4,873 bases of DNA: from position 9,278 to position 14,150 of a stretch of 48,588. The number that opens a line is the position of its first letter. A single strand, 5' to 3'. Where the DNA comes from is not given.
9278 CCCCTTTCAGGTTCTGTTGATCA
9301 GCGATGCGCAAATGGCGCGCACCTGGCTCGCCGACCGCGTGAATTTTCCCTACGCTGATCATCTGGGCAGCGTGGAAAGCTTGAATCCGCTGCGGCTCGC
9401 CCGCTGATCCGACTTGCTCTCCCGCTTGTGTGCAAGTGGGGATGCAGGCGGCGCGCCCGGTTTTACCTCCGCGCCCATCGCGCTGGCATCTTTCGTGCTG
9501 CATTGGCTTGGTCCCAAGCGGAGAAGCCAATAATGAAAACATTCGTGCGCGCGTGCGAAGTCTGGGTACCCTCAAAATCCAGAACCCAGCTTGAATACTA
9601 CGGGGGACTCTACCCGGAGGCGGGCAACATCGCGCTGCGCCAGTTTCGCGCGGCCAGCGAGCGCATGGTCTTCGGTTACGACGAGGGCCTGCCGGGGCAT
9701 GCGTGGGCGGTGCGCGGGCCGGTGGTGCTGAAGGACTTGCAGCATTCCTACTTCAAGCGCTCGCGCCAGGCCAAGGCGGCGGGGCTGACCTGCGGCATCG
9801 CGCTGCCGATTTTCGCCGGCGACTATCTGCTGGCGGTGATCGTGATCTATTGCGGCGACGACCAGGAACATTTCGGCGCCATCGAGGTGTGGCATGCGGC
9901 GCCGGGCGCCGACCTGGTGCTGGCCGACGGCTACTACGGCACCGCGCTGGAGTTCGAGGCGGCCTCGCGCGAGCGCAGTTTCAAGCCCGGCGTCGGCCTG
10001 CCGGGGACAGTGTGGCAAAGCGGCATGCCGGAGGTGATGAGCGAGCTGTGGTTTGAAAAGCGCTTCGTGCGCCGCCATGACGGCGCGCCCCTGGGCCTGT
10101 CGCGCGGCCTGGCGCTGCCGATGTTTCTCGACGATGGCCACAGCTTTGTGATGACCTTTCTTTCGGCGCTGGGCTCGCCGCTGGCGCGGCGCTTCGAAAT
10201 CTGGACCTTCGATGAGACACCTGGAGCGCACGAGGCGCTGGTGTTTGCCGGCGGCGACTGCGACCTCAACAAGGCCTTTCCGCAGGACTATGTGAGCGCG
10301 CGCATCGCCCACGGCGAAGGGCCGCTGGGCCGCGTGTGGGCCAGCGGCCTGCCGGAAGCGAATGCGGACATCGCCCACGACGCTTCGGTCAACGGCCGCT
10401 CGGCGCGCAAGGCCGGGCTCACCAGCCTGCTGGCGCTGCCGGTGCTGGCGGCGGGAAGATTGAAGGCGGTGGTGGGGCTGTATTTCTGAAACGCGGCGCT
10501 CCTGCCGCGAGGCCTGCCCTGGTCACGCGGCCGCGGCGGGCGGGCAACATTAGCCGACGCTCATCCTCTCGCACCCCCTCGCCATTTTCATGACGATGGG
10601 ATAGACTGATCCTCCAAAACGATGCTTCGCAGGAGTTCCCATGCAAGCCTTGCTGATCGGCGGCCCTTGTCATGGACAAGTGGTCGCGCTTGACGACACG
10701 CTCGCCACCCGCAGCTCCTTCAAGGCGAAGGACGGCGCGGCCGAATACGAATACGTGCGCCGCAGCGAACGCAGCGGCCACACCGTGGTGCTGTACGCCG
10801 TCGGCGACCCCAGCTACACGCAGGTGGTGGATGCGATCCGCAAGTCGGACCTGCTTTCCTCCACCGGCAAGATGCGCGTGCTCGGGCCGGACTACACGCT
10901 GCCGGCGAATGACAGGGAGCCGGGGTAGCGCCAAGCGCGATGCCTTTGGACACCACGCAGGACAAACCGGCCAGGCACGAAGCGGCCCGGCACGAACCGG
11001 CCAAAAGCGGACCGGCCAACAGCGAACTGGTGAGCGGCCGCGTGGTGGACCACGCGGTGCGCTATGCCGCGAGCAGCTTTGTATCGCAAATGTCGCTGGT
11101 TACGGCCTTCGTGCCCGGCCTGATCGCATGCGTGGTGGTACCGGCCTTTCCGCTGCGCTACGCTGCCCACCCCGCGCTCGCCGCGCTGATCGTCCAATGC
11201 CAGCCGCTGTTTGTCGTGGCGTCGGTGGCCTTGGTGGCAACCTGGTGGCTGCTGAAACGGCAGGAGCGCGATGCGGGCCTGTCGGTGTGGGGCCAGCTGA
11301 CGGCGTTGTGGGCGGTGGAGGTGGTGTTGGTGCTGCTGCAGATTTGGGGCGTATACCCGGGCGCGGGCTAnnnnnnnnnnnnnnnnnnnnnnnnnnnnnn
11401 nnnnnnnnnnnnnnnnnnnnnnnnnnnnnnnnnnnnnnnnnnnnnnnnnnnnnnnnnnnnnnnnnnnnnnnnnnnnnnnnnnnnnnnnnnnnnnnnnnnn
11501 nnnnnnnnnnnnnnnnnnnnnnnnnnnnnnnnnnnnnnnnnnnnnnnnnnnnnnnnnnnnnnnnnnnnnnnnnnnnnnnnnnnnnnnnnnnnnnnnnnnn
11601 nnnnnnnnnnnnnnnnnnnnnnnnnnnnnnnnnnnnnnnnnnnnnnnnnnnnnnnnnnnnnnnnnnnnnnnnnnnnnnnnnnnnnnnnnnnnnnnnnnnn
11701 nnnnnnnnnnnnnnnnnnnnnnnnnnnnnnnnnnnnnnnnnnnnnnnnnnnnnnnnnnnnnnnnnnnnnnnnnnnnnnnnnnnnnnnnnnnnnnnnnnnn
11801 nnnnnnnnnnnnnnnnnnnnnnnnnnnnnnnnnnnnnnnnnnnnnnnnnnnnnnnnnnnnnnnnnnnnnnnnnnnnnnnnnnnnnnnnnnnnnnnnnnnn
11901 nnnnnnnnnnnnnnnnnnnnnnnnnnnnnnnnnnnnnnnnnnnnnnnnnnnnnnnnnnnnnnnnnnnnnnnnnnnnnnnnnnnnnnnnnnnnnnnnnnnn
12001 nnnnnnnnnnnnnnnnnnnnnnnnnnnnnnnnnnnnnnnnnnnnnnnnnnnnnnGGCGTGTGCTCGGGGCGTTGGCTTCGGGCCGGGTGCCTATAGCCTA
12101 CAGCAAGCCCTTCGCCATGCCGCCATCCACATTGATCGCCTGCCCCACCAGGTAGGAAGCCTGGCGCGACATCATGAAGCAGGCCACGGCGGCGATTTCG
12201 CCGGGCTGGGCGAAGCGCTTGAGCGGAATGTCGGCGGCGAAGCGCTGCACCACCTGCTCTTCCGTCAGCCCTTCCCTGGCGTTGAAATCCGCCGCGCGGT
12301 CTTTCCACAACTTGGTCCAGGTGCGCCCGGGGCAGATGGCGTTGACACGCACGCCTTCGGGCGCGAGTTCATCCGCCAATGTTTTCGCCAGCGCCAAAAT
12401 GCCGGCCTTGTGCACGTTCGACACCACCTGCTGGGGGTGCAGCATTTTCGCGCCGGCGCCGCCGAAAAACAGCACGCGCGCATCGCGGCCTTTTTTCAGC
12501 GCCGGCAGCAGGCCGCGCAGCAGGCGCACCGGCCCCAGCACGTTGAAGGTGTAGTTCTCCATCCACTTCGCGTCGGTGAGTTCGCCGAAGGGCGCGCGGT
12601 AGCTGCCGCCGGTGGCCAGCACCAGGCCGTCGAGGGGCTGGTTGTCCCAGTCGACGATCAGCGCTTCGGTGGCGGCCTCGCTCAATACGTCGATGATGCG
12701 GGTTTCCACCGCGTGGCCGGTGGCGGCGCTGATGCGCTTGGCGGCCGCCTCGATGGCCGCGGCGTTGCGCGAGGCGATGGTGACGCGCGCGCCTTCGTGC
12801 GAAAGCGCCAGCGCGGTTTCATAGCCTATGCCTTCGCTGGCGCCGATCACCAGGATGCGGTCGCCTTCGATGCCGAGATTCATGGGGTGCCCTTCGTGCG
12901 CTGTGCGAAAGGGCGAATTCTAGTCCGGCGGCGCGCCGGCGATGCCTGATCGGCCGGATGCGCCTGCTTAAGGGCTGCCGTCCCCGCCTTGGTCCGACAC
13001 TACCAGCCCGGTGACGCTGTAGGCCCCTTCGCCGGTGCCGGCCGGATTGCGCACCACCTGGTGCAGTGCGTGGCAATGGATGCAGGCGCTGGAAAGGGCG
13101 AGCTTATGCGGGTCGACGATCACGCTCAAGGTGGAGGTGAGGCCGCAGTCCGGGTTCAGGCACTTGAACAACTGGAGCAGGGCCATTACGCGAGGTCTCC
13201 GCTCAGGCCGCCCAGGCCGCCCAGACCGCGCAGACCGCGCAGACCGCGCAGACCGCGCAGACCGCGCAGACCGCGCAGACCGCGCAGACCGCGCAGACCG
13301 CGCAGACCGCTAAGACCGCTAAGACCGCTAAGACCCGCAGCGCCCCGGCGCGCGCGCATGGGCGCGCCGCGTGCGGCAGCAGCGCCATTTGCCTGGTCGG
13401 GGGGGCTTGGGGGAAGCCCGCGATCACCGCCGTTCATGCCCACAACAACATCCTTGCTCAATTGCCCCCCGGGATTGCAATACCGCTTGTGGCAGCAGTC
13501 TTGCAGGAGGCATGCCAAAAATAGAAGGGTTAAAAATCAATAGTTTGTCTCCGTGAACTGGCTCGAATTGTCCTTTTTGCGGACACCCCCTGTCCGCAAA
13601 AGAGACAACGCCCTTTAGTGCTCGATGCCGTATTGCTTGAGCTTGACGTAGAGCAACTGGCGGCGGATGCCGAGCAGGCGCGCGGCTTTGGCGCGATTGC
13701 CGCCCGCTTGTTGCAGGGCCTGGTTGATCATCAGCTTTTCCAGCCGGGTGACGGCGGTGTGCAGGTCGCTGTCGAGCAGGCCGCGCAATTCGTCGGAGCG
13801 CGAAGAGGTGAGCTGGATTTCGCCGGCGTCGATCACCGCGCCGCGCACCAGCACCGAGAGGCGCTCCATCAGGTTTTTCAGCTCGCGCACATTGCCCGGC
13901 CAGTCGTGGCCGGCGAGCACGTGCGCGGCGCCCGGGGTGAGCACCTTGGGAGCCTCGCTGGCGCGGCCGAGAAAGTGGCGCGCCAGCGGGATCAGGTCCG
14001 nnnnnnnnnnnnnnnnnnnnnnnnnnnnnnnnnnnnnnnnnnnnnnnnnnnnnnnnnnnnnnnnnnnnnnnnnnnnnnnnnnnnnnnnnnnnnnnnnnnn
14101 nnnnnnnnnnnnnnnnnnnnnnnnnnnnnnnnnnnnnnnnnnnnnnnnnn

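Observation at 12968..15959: Self-contained sigma-54 module: intramembrane-type sensor kinase and NtrC-family activator driving a repeat peptide plus a four-Cys protein of unknown function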

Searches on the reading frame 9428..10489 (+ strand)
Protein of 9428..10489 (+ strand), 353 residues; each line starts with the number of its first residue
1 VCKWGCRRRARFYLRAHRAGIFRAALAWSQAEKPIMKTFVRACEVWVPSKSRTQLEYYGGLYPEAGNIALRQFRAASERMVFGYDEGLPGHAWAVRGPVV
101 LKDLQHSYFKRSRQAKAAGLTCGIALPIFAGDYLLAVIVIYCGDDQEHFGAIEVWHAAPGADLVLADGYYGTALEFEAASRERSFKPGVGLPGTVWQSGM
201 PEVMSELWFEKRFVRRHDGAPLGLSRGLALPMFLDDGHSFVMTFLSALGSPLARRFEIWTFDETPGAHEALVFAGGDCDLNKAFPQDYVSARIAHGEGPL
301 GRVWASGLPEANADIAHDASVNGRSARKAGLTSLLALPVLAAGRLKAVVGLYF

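Call 50: search_protein_families(library=pfam, proteins=[window:9428-10489:+], max_evalue=0.00001)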
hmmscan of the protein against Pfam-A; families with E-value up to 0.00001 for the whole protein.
window:9428-10489:+ (353 aa): 2 families
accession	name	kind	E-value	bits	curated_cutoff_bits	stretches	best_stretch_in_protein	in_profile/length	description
PF13185.12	GAF_2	-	3e-19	70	28.6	2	272-352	35-109/136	GAF domain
PF01590.32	GAF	-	3.5e-09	37.7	22.4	0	11-150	14-115/133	GAF domain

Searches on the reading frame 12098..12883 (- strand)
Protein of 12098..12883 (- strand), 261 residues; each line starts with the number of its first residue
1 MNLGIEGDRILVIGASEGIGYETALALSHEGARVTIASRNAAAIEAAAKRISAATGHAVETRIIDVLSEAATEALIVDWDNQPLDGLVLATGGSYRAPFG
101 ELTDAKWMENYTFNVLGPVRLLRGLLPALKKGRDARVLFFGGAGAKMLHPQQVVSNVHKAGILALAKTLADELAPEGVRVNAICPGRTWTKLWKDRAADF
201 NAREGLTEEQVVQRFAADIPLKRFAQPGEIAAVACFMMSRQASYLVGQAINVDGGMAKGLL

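Call 21: search_protein_families(library=ncbifam, proteins=[window:12098-12883:-], max_evalue=0.01)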
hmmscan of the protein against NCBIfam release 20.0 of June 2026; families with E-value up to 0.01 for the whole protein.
window:12098-12883:- (261 aa): 232 families (the best 25 are shown)
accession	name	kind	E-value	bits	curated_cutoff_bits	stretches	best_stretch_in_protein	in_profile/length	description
NF005075.0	PRK06500.1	equivalog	9.9e-43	146.3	336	1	5-257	4-247/249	SDR family oxidoreductase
NF005559.1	PRK07231.1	subfamily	2.9e-42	144.9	215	1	6-256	3-247/249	glucose 1-dehydrogenase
NF004779.0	PRK06125.1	subfamily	1.7e-40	139.2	261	1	1-258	1-255/259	short-chain dehydrogenase/reductase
NF009466.0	PRK12826.1-2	subfamily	1.7e-39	135.8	222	1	8-257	4-245/248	3-oxoacyl-ACP reductase FabG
NF005468.0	PRK07062.1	equivalog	2.4e-37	128.9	266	1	3-258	4-263/265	SDR family oxidoreductase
NF004778.0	PRK06124.1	equivalog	2.8e-37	128.5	303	1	5-257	9-253/256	SDR family oxidoreductase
NF047420.2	EF_P_mod_YmfI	equivalog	5.7e-37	127.7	238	1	10-256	2-235/236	elongation factor P 5-aminopentanone reductase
TIGR01963.1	PHB_DH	subfamily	7e-37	127.1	307.05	1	10-256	4-252/255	3-hydroxybutyrate dehydrogenase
NF005909.0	PRK07890.1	subfamily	1.2e-36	126.4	258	1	8-255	8-256/260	short chain dehydrogenase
NF009468.0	PRK12826.1-4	equivalog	5.5e-36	124.6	318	1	5-256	5-247/256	SDR family oxidoreductase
NF004198.0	PRK05653.1-3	equivalog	7.5e-36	123.8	296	1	6-256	6-246/248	3-oxoacyl-ACP reductase FabG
NF006212.0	PRK08339.1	equivalog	7.6e-36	124.1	339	1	6-257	7-259/263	short chain dehydrogenase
NF005095.0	PRK06523.1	subfamily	1.6e-35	122.9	231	1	4-257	7-258/261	oxidoreductase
NF009093.0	PRK12429.1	subfamily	5.1e-35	121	258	1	7-256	5-256/259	3-hydroxybutyrate dehydrogenase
TIGR01830.1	3oxo_ACP_reduc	equivalog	5.4e-34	117.9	297.75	1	11-257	2-239/239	3-oxoacyl-[acyl-carrier-protein] reductase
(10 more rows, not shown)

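Call 51: find_related_loci(query=window:12098-12883:-, collection=genome_contigs, flank=5000)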
Query window:12098-12883:- (261 aa) in genome_contigs; peptide patterns used: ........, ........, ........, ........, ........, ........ (x = any residue, [..] = any of these).
41 stretches matched a pattern; 4 encode a relative of the query (tblastn E <= 1e-3); 4 distinct loci.
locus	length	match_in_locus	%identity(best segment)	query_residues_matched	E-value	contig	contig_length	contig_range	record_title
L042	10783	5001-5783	92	1-261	3e-162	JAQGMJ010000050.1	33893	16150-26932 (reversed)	MAG: Betaproteobacteria bacterium isolate RYN_558 scaffold_3620385, whole genome shotgun sequence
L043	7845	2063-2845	85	1-261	3e-148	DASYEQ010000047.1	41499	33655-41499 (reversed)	MAG TPA_asm: Burkholderiales bacterium isolate SMAG_U4991 k141_1910525, whole genome shotgun sequence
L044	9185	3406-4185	32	1-258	8e-33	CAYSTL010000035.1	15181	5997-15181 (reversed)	MAG TPA_asm: uncultured Thermoplasmata archaeon isolate ERP127260_co1_34 genome assembly, contig: NODE_1723_length_15181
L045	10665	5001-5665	31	1-255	2e-16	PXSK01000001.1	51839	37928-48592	MAG: Halobacteriales archaeon SW_5_70_135 sw_5_scaffold_121, whole genome shotgun sequence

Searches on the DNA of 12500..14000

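Call 5: search_rna_families(source=window, start=12500, end=14000, threshold=evalue, max_evalue=10)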
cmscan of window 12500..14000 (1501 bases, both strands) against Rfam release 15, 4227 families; matches with E-value up to 10: 6.
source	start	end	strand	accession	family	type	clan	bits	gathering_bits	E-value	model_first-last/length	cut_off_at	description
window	13819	13903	-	RF00312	snoZ206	Gene; snRNA; snoRNA; CD-box;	-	18.1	50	3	1-129/129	no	Small nucleolar RNA Z206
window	13274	13322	-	RF03449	mir-6827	Gene; miRNA;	-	17.7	80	3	1-55/55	no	mir-6827 microRNA precursor family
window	13945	13967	-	RF01340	CRISPR-DR29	Gene; CRISPR;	-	15.3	39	8.1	1-37/37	no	CRISPR RNA direct repeat element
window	12863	12914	+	RF02260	MAT2A_A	Cis-reg;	-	14.7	40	8.5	1-65/65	no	MAT2A 3'UTR stem loop A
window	12955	12980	-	RF00382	DnaX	Cis-reg; frameshift_element;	-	14.6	35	3.3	34-59/65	no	DnaX ribosomal frameshifting element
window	12802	12940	+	RF02424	Bp2_287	Gene; sRNA;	-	12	70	8.3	1-174/174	no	Burkholderia sRNA Bp2_Cand287_SIPHT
